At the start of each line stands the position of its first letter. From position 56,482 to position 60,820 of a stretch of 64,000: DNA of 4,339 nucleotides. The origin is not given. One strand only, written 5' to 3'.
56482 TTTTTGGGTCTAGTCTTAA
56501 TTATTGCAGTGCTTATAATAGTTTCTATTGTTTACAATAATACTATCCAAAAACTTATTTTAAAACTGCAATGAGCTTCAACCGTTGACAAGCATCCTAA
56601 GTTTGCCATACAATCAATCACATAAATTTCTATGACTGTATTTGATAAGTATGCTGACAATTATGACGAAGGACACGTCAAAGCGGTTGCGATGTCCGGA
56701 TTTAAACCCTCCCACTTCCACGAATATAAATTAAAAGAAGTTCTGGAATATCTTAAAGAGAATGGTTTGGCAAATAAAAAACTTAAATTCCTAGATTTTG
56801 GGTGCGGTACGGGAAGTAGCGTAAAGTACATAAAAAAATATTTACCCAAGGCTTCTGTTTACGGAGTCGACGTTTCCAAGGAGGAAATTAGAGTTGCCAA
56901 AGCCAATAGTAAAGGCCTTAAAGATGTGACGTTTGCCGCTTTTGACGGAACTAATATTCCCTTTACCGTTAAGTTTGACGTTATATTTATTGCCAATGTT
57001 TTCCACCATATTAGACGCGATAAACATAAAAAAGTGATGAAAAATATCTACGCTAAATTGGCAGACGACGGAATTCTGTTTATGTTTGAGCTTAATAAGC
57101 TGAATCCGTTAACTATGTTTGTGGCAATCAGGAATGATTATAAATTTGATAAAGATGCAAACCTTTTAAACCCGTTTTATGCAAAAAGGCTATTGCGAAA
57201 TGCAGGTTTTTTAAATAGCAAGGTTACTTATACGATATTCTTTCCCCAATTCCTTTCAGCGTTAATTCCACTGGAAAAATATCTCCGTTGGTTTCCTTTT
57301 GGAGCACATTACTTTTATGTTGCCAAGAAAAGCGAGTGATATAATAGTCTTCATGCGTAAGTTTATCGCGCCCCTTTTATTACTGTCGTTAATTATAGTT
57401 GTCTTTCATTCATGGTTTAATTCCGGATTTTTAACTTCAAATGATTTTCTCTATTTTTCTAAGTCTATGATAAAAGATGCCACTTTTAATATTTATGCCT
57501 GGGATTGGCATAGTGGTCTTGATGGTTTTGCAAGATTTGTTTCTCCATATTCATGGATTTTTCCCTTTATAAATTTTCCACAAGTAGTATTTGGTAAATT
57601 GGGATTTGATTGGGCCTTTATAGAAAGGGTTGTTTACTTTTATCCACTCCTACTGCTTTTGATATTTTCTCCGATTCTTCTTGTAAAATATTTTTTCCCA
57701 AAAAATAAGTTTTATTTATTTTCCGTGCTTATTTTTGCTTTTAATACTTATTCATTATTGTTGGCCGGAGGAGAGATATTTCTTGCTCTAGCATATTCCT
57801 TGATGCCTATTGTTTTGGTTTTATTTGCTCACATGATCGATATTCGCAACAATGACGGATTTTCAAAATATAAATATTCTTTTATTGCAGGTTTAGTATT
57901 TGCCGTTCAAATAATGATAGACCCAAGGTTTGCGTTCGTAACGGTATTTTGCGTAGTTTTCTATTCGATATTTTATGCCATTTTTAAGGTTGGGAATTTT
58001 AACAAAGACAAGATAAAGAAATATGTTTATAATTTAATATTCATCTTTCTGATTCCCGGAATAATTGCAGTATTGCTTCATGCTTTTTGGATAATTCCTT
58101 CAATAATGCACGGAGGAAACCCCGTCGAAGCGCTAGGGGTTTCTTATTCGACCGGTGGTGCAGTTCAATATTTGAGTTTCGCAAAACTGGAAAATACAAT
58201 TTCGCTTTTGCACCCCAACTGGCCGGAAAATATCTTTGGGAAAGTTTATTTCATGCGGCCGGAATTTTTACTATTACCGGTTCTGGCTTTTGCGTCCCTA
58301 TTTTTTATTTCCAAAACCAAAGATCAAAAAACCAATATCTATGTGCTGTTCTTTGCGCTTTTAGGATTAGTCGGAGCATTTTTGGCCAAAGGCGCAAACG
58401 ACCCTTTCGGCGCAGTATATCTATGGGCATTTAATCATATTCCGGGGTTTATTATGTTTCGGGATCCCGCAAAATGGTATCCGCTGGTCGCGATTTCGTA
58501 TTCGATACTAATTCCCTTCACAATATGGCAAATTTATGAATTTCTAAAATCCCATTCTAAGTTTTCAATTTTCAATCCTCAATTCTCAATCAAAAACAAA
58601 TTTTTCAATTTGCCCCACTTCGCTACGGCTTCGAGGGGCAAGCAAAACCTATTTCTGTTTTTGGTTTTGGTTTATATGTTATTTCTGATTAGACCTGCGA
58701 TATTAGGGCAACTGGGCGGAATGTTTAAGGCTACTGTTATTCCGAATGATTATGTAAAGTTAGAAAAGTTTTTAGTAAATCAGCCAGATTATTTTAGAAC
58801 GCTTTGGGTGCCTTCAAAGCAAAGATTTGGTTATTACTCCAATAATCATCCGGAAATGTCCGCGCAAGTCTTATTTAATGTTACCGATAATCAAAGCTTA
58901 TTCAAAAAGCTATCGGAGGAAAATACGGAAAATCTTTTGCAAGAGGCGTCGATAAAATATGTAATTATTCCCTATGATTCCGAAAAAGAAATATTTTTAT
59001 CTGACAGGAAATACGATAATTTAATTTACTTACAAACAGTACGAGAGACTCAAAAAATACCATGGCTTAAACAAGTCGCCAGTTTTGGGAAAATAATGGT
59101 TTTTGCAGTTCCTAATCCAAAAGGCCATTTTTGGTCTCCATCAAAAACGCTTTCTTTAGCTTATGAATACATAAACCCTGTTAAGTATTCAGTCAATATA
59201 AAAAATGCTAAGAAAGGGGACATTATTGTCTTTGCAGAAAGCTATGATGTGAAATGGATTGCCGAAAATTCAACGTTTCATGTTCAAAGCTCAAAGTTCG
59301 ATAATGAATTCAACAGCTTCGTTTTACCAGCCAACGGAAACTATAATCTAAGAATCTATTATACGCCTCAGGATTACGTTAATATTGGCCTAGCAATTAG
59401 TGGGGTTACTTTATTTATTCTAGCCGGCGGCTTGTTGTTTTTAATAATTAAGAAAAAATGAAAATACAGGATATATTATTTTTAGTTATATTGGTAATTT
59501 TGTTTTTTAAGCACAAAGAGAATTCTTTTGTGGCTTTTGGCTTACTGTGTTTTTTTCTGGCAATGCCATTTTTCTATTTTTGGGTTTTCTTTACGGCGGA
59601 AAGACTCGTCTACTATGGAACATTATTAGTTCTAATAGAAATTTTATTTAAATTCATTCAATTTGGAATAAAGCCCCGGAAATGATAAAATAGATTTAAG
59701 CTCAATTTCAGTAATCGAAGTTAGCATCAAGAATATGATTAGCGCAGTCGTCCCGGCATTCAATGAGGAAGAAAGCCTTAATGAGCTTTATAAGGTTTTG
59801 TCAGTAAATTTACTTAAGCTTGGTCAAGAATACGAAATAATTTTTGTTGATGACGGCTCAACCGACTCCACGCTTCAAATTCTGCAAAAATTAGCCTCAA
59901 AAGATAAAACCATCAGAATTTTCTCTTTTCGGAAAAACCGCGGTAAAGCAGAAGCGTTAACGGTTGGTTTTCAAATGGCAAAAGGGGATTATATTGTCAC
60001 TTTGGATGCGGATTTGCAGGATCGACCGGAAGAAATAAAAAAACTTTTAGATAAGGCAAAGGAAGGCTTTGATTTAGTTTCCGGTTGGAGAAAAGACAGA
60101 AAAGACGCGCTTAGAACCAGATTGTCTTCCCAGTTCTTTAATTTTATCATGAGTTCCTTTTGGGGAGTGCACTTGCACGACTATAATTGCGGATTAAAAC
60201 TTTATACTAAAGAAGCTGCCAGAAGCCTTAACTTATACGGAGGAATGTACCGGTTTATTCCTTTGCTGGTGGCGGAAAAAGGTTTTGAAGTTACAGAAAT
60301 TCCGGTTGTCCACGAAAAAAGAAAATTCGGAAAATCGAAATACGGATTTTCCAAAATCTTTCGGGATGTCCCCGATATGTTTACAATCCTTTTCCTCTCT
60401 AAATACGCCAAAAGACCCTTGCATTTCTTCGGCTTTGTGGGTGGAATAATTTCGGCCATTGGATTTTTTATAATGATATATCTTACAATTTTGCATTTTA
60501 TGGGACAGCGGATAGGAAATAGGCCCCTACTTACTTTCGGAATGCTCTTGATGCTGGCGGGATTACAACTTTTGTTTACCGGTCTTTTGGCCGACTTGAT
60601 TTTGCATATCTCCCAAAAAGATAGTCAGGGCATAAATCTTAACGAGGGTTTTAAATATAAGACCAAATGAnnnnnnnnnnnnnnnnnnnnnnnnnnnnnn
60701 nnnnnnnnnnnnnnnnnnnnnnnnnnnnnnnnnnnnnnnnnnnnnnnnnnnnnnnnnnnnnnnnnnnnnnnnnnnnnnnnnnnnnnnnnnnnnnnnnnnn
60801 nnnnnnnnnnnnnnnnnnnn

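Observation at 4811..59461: Exceptional expansion of lipid-carrier-dependent GT-C-type membrane glycosyltransferases in a single co-directional locus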

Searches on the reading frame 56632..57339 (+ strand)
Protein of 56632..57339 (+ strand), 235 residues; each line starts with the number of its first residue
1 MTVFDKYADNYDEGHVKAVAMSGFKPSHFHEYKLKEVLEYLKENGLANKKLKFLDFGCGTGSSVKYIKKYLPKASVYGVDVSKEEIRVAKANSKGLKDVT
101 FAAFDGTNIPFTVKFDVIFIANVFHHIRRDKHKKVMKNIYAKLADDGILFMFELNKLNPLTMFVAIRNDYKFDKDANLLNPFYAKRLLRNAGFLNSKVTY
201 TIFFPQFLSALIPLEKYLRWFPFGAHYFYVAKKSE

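Call 7: search_protein_families(library=pfam, proteins=[window:56632-57339:+], max_evalue=0.01)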
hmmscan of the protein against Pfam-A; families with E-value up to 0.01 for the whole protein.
window:56632-57339:+ (235 aa): 13 families
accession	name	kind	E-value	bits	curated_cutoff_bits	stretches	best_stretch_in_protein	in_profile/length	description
PF13649.12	Methyltransf_25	-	1.5e-19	70.9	27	1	54-147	2-97/97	Methyltransferase domain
PF08242.18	Methyltransf_12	-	9.6e-19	68.4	30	1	54-149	1-98/98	Methyltransferase domain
PF08241.18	Methyltransf_11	-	2.9e-18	66.7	21.2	1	54-150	1-94/95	Methyltransferase domain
PF13847.12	Methyltransf_31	-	4.3e-18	65.8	27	1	48-161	2-119/145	Methyltransferase domain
PF13489.12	Methyltransf_23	-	3.9e-14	53.2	27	1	31-193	6-159/164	Methyltransferase domain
PF01739.24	CheR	-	4.2e-09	36.6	27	1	96-151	117-173/195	CheR methyltransferase, SAM binding domain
PF05175.20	MTS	-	1.1e-07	32.1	23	1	40-151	26-138/170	Methyltransferase small domain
PF02353.26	CMAS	-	1.9e-06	27.8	27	1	52-157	65-170/273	Mycolic acid cyclopropane synthetase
PF05401.17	NodS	-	3.2e-06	27.6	24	1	27-150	24-143/201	Nodulation protein S (NodS)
PF01728.25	FtsJ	-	5.5e-06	26.9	24.1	1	32-91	7-62/181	FtsJ-like methyltransferase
PF00891.24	Methyltransf_2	-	8.1e-06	25.8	22.3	1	52-153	65-166/210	O-methyltransferase domain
PF06325.19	PrmA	-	0.00044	20.3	22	1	47-148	159-255/296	Ribosomal protein L11 methyltransferase (PrmA)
PF03848.20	TehB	-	0.00087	19.2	20.4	1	39-141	20-122/193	Tellurite resistance protein TehB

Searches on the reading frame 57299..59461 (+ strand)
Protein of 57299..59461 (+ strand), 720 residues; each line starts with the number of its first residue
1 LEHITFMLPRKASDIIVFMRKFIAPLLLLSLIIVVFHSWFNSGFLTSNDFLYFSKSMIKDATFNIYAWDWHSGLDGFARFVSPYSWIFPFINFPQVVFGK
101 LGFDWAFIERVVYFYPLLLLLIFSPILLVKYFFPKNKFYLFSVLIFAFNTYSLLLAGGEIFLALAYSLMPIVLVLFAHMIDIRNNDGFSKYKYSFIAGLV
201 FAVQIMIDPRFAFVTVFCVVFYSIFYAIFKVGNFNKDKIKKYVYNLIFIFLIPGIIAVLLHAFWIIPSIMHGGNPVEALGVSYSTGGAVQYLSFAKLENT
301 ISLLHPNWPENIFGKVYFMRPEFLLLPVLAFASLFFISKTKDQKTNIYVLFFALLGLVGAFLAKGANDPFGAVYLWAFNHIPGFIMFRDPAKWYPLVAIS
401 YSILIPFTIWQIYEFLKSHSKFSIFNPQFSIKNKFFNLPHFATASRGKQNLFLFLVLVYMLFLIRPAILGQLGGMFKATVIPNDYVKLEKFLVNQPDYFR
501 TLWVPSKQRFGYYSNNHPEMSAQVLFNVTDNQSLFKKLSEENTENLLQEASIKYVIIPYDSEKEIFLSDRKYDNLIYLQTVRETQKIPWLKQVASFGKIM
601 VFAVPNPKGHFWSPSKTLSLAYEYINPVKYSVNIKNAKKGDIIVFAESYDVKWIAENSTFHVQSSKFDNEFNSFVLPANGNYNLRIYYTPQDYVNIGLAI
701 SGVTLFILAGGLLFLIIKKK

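Call 7: search_protein_families(library=pfam, proteins=[window:57299-59461:+], max_evalue=0.01)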
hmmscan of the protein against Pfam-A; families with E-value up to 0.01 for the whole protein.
window:57299-59461:+ (720 aa): 1 family
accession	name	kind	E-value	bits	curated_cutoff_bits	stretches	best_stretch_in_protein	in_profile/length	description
PF20176.3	DUF6541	-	0.0071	15.1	29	0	117-254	190-330/646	Family of unknown function (DUF6541)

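Call 27: search_protein_families(library=ncbifam, proteins=[window:57299-59461:+], max_evalue=0.01)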
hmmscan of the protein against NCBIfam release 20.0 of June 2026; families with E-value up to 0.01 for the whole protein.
window:57299-59461:+ (720 aa): 1 family
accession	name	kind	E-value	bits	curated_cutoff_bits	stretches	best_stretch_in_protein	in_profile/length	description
NF053599.1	transp_MmpA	equivalog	6.7e-05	21.7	210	1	328-409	260-337/543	MmpA family trehalose lipid delivery protein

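Call 51: find_homologous_proteins(query=window:57299-59461:+, max_evalue=0.001)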
Query window:57299-59461:+ (720 aa): 1080 proteins with E <= 0.001 among 8000 candidates; the best 120 are listed.
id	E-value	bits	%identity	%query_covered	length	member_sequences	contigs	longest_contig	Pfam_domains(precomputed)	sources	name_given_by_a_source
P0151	0.0e+0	1478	93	99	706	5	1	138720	-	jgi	jgi:hypothetical protein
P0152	0.0e+0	1080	68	99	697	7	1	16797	-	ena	-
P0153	3.6e-284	963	61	98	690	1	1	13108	-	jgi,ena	jgi:hypothetical protein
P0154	3.8e-277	940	62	95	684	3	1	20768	-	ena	-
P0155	8.2e-277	939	62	93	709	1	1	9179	-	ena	-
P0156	3.8e-274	930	63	92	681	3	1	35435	-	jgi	-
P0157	4.9e-273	926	60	98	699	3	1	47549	-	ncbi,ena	-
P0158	5.3e-271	920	60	95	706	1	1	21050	-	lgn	-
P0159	2.2e-266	904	59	98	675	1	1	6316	-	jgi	-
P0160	3.8e-266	903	60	97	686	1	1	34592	-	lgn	-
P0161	6.5e-266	903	58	97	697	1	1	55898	-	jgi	jgi:hypothetical protein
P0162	9.2e-264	896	58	97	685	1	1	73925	-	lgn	-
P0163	4.0e-262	890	59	96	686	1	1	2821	-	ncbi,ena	-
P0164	9.1e-261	886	59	97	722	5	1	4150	-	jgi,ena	-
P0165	2.7e-255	868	56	96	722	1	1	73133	-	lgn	-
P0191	6.4e-208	711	49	98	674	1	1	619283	-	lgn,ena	-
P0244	4.1e-188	646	47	97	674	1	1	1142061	-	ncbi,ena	-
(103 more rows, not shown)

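Call 94: find_encoding_contigs(protein=P0244, flank=10000, max_places=1)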
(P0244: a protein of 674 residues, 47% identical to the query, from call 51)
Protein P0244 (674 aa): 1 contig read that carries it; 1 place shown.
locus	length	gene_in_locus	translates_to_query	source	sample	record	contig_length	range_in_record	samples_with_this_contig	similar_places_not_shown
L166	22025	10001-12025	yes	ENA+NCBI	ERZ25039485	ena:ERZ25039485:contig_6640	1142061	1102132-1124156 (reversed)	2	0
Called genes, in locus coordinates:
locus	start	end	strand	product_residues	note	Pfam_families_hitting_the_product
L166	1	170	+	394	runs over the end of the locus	PF13173:AAA_14, PF13401:AAA_22 (faint), PF13635:DUF4143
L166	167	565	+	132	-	PF00534:Glycos_transf_1, PF13692:Glyco_trans_1_4, PF20706:GT4-conflict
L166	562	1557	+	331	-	PF00535:Glycos_transf_2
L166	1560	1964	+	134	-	PF00908:dTDP_sugar_isom (weak), PF05523:FdtA, PF14667:Polysacc_synt_C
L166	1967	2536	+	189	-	PF25084:LbH_EIF2B, PF25087:GMPPB_C (faint), PF00132:Hexapep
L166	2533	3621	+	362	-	PF00266:Aminotran_5 (weak), PF01041:DegT_DnrJ_EryC1, PF00155:Aminotran_1_2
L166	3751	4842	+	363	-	PF02350:Epimerase_2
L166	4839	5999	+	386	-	PF00534:Glycos_transf_1, PF13692:Glyco_trans_1_4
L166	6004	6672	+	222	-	PF13489:Methyltransf_23, PF07021:MetW, PF13847:Methyltransf_31, PF08241:Methyltransf_11, PF08242:Methyltransf_12, PF13649:Methyltransf_25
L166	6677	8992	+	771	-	-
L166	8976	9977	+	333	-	-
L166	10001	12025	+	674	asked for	-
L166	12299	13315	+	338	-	PF00535:Glycos_transf_2, PF10111:Glyco_tranf_2_2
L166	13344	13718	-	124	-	PF05635:23S_rRNA_IVP, PF22296:bAvd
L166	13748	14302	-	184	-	PF01864:CarS-like, PF01148:CTP_transf_1 (weak)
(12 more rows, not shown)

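Call 95: find_encoding_contigs(protein=P0191, flank=10000, max_places=1)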
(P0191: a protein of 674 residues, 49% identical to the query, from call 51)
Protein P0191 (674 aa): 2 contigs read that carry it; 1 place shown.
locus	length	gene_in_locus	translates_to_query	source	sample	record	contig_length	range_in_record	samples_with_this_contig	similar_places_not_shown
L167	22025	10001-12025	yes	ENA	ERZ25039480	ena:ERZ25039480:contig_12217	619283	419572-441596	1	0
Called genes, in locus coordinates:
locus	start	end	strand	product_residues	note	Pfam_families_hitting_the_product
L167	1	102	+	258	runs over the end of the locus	PF00483:NTP_transferase, PF12804:NTP_transf_3 (faint)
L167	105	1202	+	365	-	PF01073:3Beta_HSD (weak), PF01370:Epimerase, PF16363:GDP_Man_Dehyd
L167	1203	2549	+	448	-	PF03721:UDPG_MGDP_dh_N, PF03807:F420_oxidored (faint), PF00984:UDPG_MGDP_dh, PF03720:UDPG_MGDP_dh_C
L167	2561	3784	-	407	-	PF00155:Aminotran_1_2 (weak), PF01041:DegT_DnrJ_EryC1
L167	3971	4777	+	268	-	PF05050:Methyltransf_21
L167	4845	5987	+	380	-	PF13439:Glyco_transf_4 (weak), PF00534:Glycos_transf_1, PF13692:Glyco_trans_1_4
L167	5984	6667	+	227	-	PF13489:Methyltransf_23, PF07021:MetW, PF13847:Methyltransf_31, PF08241:Methyltransf_11, PF08242:Methyltransf_12, PF13649:Methyltransf_25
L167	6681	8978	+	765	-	-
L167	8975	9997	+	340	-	-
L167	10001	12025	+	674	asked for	-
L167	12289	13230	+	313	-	PF00535:Glycos_transf_2, PF10111:Glyco_tranf_2_2, PF13641:Glyco_tranf_2_3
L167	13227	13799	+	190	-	PF13439:Glyco_transf_4 (weak)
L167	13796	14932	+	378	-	PF13439:Glyco_transf_4, PF20706:GT4-conflict, PF00534:Glycos_transf_1, PF13692:Glyco_trans_1_4, PF13524:Glyco_trans_1_2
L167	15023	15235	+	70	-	PF00132:Hexapep (faint)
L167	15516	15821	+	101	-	PF00535:Glycos_transf_2, PF10111:Glyco_tranf_2_2 (weak)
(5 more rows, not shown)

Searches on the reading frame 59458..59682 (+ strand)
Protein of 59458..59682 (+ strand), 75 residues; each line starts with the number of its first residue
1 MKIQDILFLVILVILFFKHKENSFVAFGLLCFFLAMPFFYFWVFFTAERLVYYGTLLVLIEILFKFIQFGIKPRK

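Call 99: search_protein_families(library=pfam, proteins=[window:59458-59682:+], max_evalue=1)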
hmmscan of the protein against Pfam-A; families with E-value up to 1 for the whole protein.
seq(75 aa): 2 families
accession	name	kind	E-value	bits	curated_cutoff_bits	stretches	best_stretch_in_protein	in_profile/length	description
PF18916.5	Lycopene_cyc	-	0.068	14.2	27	1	6-54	10-58/92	Lycopene cyclase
PF20226.3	DUF6585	-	0.35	10.6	27.7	1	7-56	37-86/249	Family of unknown function (DUF6585)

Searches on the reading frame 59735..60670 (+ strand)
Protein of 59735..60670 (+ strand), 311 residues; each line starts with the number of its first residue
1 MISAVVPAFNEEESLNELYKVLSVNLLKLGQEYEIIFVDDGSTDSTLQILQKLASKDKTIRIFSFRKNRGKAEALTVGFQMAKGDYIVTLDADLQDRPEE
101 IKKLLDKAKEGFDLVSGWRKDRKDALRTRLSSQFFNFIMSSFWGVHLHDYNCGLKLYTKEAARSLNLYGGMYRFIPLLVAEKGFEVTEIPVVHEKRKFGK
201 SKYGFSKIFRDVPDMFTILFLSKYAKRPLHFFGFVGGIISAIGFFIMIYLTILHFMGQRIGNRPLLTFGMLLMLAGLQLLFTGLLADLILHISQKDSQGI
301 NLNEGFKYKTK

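Call 7: search_protein_families(library=pfam, proteins=[window:59735-60670:+], max_evalue=0.01)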
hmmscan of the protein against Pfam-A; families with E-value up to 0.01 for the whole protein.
window:59735-60670:+ (311 aa): 6 families
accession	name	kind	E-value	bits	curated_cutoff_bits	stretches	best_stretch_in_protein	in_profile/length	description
PF00535.33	Glycos_transf_2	-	2.4e-36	125.6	23.3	1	3-163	1-165/168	Glycosyl transferase family 2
PF10111.15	Glyco_tranf_2_2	-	3.2e-06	27.3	27.3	1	30-106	27-104/276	Glycosyltransferase like family 2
PF13641.12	Glyco_tranf_2_3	-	6.8e-06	26.7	27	1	2-108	3-111/230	Glycosyltransferase like family 2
PF13704.12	Glyco_tranf_2_4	-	0.00032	21.6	27.5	1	34-93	21-81/98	Glycosyl transferase family 2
PF09930.14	DUF2162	-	0.0052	16.7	34.4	1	217-302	110-198/223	Predicted transporter (DUF2162)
PF13506.12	Glyco_transf_21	-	0.0065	16.4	21.7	0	71-138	18-87/174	Glycosyl transferase family 21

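Call 28: search_protein_families(library=ncbifam, proteins=[window:59735-60670:+], max_evalue=0.00001)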
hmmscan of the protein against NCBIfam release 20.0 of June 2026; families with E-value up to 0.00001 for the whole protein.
window:59735-60670:+ (311 aa): 20 families
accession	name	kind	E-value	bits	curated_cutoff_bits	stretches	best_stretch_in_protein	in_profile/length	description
NF007986.1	PRK10714.1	equivalog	8.1e-55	186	529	1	2-292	8-296/316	undecaprenyl-phosphate 4-deoxy-4-formamido-L-arabinose transferase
NF047588.1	GlcsyltransPgfSStrep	equivalog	2.6e-43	148.4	500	1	2-292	3-290/308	glycosyltransferase PgfS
TIGR04182.1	glyco_TIGR04182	equivalog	3.7e-27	95.5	325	1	3-295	3-288/293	S-layer glycoprotein N-glycosyltransferase AglJ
TIGR03937.1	PgaC_IcaA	equivalog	8.1e-20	71.1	422.3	1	1-93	46-135/407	poly-beta-1,6-N-acetyl-D-glucosamine synthase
NF047683.1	TeichurnBiosyTuaG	equivalog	4.1e-15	56.1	400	1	2-106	8-109/252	teichuronic acid biosynthesis protein TuaG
NF007482.0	PRK10073.1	equivalog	6.1e-15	55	423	1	2-110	8-112/334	glycosyltransferase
NF041875.1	EPS_EpsD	equivalog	6.5e-14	52.1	370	1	2-111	1-107/325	exopolysaccharide biosynthesis glycosyltransferase EpsD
TIGR04283.1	glyco_like_mftF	equivalog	8.5e-12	45.1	182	1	2-105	1-93/221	TIGR04283 family arsenosugar biosynthesis glycosyltransferase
NF010496.0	PRK13915.1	equivalog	1.5e-11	43.9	262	1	2-104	33-138/307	glucosyl-3-phosphoglycerate synthase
NF050050.1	ProtGlycPglI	equivalog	3.4e-11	43.1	500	1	2-132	4-133/306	GalNAc(5)-diNAcBac-PP-undecaprenol beta-1,3-glucosyltransferase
NF058614.1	PPMAGASynPpgS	equivalog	2.5e-10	40.2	370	1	5-202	5-205/226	polyprenyl-phospho-N-acetylgalactosaminyl synthase PpgS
NF041391.1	DPhHxTase_Halo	equivalog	2.9e-10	39.5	375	1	8-197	3-187/213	dolichyl-phosphate hexose transferase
NF045692.1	OglycostaseCruG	equivalog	1.2e-09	37.6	600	1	2-116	43-161/386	2'-O-glycosyltransferase CruG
TIGR03111.1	glyc2_xrt_Gpos1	hypoth_equivalog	2.3e-09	36.6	363.95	1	2-108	51-156/439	TIGR03111 family XrtG-associated glycosyltransferase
TIGR03469.1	HpnB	hypoth_equivalog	3.2e-09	36.3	379.25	1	2-116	46-169/386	hopene-associated glycosyltransferase HpnB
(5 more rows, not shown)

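Call 86: search_solved_structures(query=window:59735-60670:+, max_evalue=0.001)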
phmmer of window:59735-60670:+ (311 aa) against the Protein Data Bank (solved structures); distinct sequences matched with E-value up to 0.001: 34.
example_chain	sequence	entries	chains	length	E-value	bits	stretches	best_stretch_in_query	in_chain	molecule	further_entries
9bhc_C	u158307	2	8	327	7e-48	166.7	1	2-291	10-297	Undecaprenyl-phosphate 4-deoxy-4-formamido-L-arabinose transferase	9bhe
8vxh_A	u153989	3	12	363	9.9e-48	166.2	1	2-291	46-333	Undecaprenyl-phosphate 4-deoxy-4-formamido-L-arabinose transferase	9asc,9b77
9hwj_A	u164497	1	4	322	3.7e-47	164.4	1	2-291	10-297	Undecaprenyl-phosphate 4-deoxy-4-formamido-L-arabinose transferase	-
5ekp_C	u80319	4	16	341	6.1e-30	107.8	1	2-290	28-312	Uncharacterized glycosyltransferase sll0501 | Glycosyltransferase sll0501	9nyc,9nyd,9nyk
5eke_A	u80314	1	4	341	6.1e-30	107.8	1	2-290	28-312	Uncharacterized glycosyltransferase sll0501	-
9nye_A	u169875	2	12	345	6.3e-30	107.8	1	2-290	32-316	Glycosyltransferase sll0501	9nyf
5mlz_A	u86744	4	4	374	6.3e-19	71.7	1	2-231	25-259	Dolichol monophosphate mannose synthase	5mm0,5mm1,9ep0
2z87_A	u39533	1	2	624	7.9e-13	51.6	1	3-137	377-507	Chondroitin synthase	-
2z86_A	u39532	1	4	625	8e-13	51.6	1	3-137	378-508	Chondroitin synthase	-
8bz8_A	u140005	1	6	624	1.5e-10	44.2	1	2-118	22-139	Glycosyltransferase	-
8bz4_A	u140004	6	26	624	1.5e-10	44.2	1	2-118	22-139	Glycosyltransferase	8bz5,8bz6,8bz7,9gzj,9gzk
6p61_A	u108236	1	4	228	2e-09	40.5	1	2-95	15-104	Glycosyltransferase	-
5tze_C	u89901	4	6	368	5.3e-08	35.8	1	3-102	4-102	Glycosyl transferase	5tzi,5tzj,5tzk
9omm_A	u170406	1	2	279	7.6e-08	35.3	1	2-118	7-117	Glycosyltransferase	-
9omj_A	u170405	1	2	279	7.6e-08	35.3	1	2-118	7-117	Glycosyltransferase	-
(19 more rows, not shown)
